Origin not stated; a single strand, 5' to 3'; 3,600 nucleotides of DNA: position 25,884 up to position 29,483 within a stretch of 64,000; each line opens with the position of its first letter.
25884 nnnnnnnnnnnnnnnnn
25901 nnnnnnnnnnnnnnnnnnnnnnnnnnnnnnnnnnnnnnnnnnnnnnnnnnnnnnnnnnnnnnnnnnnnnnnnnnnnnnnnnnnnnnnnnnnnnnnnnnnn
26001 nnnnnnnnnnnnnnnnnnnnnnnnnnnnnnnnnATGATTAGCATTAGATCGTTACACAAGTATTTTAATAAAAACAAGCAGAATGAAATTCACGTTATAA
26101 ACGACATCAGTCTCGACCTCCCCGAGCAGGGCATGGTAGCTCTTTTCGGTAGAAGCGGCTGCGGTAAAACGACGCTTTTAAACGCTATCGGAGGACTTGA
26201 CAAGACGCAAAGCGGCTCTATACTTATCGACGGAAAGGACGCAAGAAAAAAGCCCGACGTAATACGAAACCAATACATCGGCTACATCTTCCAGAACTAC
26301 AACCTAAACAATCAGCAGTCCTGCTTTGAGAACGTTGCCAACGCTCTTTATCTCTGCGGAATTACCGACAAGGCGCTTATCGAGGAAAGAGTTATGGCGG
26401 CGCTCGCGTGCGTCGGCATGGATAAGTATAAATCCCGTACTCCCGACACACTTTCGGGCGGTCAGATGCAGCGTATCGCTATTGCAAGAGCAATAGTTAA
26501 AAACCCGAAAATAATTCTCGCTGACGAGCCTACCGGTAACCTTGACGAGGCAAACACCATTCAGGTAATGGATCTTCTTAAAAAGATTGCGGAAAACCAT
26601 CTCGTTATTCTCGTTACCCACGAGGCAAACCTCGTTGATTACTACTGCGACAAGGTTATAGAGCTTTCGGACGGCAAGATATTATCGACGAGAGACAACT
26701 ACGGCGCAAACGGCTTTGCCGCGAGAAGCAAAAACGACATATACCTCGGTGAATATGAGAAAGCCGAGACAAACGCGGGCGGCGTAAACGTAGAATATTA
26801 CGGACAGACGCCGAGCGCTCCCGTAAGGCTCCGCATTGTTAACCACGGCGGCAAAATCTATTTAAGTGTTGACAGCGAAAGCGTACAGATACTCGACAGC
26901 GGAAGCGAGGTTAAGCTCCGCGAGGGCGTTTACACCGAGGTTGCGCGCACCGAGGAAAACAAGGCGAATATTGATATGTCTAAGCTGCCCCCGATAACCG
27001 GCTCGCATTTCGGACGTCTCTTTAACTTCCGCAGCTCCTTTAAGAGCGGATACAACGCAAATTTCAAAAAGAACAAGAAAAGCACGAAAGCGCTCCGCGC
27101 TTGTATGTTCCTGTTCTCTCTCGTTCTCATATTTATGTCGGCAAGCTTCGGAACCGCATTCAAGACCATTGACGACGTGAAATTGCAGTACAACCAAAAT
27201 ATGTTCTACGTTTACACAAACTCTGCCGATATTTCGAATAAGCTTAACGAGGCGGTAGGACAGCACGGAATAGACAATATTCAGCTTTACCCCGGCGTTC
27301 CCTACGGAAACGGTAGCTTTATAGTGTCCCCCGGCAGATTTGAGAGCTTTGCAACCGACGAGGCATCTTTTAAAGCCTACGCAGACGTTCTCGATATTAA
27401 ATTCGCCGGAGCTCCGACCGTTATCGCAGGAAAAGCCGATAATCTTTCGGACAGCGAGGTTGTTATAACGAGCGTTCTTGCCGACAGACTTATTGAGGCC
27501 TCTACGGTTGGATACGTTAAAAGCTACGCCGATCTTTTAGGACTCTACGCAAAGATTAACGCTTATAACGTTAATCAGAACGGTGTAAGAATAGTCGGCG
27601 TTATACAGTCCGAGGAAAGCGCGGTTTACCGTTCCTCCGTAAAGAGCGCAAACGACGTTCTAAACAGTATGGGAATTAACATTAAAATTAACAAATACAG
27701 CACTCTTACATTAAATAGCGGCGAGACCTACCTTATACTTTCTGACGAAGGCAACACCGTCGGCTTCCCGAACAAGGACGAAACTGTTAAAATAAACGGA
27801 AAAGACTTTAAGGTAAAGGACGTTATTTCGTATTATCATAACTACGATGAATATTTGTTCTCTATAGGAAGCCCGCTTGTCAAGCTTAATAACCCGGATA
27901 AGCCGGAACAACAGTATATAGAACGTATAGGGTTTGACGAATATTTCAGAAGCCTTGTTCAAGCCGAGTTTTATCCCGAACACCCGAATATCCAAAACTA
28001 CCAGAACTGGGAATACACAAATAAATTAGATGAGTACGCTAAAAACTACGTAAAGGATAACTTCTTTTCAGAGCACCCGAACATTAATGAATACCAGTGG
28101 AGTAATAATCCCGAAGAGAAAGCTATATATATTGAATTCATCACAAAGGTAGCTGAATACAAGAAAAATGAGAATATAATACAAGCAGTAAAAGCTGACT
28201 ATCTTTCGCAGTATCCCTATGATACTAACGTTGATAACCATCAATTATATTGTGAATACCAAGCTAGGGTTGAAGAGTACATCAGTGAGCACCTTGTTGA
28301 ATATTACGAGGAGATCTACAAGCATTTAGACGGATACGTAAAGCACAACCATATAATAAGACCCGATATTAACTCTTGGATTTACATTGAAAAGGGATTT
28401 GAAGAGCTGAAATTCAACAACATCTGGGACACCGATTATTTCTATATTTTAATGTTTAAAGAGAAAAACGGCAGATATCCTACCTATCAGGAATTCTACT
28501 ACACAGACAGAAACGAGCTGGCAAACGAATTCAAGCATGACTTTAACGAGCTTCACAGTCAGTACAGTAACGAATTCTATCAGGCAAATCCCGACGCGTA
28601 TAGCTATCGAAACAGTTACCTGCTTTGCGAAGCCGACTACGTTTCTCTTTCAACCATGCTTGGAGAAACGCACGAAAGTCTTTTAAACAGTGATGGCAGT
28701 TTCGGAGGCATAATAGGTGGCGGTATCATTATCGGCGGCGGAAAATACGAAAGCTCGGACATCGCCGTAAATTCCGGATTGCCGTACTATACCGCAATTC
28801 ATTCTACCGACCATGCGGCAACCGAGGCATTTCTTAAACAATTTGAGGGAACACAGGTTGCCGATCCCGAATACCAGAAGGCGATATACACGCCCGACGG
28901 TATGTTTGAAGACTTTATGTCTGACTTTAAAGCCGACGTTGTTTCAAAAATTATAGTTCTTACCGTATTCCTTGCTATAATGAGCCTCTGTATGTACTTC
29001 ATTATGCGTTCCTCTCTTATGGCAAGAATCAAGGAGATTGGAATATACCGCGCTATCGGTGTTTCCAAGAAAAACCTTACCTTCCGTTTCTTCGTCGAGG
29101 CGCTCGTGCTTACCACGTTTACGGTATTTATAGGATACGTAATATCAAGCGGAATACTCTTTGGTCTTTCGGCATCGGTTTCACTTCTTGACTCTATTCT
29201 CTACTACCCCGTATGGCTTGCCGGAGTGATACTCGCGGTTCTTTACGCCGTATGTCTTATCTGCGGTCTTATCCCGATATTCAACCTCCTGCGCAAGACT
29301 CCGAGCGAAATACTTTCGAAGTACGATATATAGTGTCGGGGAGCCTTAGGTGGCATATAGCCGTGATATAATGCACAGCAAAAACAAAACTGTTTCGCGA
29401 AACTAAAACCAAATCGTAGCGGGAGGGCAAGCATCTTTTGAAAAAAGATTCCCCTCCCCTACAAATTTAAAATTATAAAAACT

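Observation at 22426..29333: WYL-family regulator divergently paired with two translationally coupled MacB-type ATPase-FtsX fusion proteins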

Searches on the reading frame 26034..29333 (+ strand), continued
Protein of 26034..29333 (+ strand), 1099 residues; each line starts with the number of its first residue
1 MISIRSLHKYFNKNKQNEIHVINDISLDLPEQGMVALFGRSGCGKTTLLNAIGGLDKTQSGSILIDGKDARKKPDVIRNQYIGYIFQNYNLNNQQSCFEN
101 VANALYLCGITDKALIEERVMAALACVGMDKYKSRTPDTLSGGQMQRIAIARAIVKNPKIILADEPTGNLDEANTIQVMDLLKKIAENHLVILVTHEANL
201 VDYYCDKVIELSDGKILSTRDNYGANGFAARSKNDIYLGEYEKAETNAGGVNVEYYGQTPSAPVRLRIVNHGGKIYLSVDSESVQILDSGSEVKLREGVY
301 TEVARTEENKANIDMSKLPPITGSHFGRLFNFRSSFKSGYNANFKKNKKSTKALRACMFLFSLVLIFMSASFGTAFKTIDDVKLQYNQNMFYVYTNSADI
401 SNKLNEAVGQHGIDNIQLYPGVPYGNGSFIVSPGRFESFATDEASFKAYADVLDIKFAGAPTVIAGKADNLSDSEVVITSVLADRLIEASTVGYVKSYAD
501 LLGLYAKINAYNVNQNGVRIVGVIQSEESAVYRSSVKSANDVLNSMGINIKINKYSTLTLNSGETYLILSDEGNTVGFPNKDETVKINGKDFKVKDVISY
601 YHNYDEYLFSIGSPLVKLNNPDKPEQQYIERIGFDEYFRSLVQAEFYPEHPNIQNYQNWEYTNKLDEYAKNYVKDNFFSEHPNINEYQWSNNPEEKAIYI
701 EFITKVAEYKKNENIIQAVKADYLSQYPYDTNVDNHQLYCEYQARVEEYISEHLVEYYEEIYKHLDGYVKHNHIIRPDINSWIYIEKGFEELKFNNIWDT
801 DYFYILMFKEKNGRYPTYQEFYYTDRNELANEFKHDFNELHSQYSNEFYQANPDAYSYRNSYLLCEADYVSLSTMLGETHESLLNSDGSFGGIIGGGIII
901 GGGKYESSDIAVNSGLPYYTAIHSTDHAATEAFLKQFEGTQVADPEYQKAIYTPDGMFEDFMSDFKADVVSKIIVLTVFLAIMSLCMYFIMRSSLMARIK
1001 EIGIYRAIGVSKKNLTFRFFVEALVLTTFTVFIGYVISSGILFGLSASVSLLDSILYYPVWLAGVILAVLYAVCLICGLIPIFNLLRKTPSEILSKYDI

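Call 17: find_encoding_contigs(protein=P0170, flank=10000, max_places=3)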
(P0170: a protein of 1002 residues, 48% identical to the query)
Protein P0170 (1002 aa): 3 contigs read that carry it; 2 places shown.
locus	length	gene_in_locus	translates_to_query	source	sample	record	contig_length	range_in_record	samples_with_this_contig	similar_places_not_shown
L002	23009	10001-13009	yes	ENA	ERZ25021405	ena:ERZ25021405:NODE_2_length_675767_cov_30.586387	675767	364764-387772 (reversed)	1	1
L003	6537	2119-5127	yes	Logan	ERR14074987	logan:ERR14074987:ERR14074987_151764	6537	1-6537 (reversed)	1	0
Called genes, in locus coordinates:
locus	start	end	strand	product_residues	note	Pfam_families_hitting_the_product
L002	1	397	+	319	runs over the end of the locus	PF02129:Peptidase_S15 (weak), PF00561:Abhydrolase_1, PF12146:Hydrolase_4, PF12697:Abhydrolase_6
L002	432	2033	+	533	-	PF00753:Lactamase_B, PF23023:Anti-Pycsar_Apyc1 (weak), PF12706:Lactamase_B_2, PF16661:Lactamase_B_6 (weak), PF10996:Beta-Casp, PF07521:RMMBL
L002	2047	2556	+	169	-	PF00857:Isochorismatase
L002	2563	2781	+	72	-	-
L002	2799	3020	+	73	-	-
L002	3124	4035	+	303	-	-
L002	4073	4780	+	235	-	-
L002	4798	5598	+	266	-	-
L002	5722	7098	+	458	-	-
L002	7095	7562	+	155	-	-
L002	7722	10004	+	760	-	PF00005:ABC_tran, PF02463:SMC_N, PF13304:AAA_21 (faint)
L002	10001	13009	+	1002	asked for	PF00005:ABC_tran, PF02463:SMC_N (faint), PF02687:FtsX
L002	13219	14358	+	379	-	PF01381:HTH_3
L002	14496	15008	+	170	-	PF01381:HTH_3, PF12844:HTH_19, PF13560:HTH_31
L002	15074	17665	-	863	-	PF02861:Clp_N, PF23569:NBD_SMAX1 (weak), PF00004:AAA, PF17871:AAA_lid_9, PF00004:AAA, PF07724:AAA_2, PF07728:AAA_5, PF10431:ClpB_D2-small, +11 more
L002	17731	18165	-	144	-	PF00011:HSP20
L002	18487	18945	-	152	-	PF03729:DUF308 (weak)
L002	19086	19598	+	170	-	PF12802:MarR_2, PF01047:MarR, PF13412:HTH_24 (weak)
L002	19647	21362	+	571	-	PF00664:ABC_membrane, PF00005:ABC_tran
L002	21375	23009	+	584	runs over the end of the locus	PF00664:ABC_membrane, PF00005:ABC_tran, PF02463:SMC_N (faint)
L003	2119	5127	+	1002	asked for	PF00005:ABC_tran, PF02463:SMC_N (faint), PF02687:FtsX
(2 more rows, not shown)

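Call 71: search_protein_families(library=pfam, proteins=[L002:7095-7559:+], max_evalue=0.001)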
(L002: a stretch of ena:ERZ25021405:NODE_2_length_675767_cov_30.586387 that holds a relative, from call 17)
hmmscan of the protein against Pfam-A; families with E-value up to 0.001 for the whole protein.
L002:7095-7559:+ (155 aa): 1 family
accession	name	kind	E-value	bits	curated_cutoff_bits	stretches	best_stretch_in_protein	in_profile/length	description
PF00239.26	Resolvase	-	0.00059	20.4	23.3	1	43-124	20-101/145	Resolvase, N terminal domain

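Call 110: search_solved_structures(query=window:26034-29330:+, max_evalue=1e-20)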
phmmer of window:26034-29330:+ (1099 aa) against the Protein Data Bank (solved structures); distinct sequences matched with E-value up to 1e-20: 189 (the best 60 are shown).
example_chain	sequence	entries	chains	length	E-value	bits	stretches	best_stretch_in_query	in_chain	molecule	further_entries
5lil_A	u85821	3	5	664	6.2e-44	153.3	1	2-221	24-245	Macrolide export ATP-binding/permease protein MacB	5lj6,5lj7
5gko_A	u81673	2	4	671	1.1e-40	142.6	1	16-223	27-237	Macrolide export ATP-binding/permease protein MacB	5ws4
9oe1_A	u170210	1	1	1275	2.5e-38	134.8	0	8-203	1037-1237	ATP-binding cassette, sub-family B (MDR/TAP), member 4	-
9ody_A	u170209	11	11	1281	2.5e-38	134.8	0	8-203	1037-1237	ATP-binding cassette, sub-family B (MDR/TAP), member 4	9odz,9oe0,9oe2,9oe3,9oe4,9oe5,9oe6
7niu_A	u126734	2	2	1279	2.9e-38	134.5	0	12-217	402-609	Isoform 2 of Phosphatidylcholine translocator ABCB4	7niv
7qkr_A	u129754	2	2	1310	3.9e-38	134.1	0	16-220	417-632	Plasma membrane ATP-binding cassette transporter required for the export of a-factor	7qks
4f4c_A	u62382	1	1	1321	1.6e-37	132.1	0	15-218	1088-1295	Multidrug resistance protein pgp-1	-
6q81_A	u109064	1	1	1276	1.6e-37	132.1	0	11-217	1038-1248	P-glycoprotein (ABCB1)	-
6ujt_A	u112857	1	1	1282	1.7e-37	132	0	11-217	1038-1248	ATP-dependent translocase ABCB1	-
6ujw_A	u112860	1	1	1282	1.7e-37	132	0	11-217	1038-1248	ATP-dependent translocase ABCB1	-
6ujs_A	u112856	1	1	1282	1.7e-37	132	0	11-217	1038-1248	ATP-dependent translocase ABCB1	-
4m1m_A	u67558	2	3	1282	1.7e-37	132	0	11-217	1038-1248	Multidrug resistance protein 1A | ATP-dependent translocase ABCB1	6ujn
5kpi_A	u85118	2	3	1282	1.7e-37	132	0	11-217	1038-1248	Multidrug resistance protein 1A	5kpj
6ujr_A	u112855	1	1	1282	1.7e-37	132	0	11-217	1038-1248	ATP-dependent translocase ABCB1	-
4lsg_A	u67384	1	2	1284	1.7e-37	132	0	11-217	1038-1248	Multidrug resistance protein 1A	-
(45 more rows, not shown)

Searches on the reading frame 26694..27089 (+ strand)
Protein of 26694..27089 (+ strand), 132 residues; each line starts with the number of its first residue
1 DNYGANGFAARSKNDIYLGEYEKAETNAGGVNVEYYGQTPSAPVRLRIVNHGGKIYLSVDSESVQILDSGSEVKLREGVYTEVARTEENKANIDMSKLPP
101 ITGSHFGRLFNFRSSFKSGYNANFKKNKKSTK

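Call 84: search_protein_families(library=pfam, proteins=[window:26694-27089:+], max_evalue=0.1)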
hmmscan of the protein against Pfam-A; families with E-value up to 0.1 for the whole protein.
window:26694-27089:+ (132 aa): 0 families

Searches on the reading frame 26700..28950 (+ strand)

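Call 10: search_protein_families(library=pfam, proteins=[window:26700-28950:+], max_evalue=10)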
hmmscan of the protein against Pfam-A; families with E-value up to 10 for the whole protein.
window:26700-28950:+ (750 aa): 1 family
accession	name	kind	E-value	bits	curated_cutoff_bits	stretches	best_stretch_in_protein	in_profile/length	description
PF13786.12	DUF4179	-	1.7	9.6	30.1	1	123-191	1-72/94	Domain of unknown function (DUF4179)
